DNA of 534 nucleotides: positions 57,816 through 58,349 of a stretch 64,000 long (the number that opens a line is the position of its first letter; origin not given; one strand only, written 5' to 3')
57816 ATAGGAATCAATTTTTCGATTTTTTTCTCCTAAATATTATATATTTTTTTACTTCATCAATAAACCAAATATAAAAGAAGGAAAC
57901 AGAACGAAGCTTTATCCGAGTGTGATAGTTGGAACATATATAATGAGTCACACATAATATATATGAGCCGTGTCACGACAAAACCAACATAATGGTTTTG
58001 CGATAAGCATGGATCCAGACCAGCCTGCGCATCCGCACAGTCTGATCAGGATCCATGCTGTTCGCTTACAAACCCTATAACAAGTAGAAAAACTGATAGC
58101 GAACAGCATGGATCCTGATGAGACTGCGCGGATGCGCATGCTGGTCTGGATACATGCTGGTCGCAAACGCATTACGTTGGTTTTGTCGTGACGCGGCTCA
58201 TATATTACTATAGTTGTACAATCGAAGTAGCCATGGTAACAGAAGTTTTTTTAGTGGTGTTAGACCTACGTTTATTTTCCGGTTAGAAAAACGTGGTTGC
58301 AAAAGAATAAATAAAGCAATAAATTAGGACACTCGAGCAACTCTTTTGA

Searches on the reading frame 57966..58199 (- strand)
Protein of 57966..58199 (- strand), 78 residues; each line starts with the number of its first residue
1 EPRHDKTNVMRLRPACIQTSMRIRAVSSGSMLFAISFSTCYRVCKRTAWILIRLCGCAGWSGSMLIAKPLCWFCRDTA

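Call 78: find_homologous_proteins(query=A3, max_evalue=10)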
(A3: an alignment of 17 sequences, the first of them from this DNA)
Query A3 (17 sequences) (78 aa, profile of the alignment): 274 proteins with E <= 10 among 474 candidates; the best 120 are listed.
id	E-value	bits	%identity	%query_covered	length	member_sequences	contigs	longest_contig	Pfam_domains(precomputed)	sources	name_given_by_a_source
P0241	4.7e-44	166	79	100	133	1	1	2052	-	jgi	jgi:hypothetical protein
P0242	1.3e-42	161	79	100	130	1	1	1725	-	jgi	jgi:hypothetical protein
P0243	3.3e-42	160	82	94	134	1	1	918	-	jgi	jgi:hypothetical protein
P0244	5.4e-42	159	78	100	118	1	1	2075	-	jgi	jgi:hypothetical protein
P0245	1.3e-41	158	77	100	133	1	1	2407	-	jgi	jgi:hypothetical protein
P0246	7.5e-40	153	76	100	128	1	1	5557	-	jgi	jgi:hypothetical protein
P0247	3.7e-38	147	73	100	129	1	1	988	-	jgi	jgi:hypothetical protein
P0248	7.8e-37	143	79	94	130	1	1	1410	-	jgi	jgi:hypothetical protein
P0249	2.3e-36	141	74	88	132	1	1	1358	-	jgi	jgi:hypothetical protein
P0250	2.2e-35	138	73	100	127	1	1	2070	-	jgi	jgi:hypothetical protein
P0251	1.0e-34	136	79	87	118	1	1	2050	-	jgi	jgi:hypothetical protein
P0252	8.5e-33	130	75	88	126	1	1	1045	-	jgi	jgi:hypothetical protein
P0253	9.4e-33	130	65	91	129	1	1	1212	-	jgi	jgi:hypothetical protein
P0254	1.1e-32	130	73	100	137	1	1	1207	-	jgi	jgi:hypothetical protein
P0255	5.7e-30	121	71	88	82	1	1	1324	-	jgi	jgi:hypothetical protein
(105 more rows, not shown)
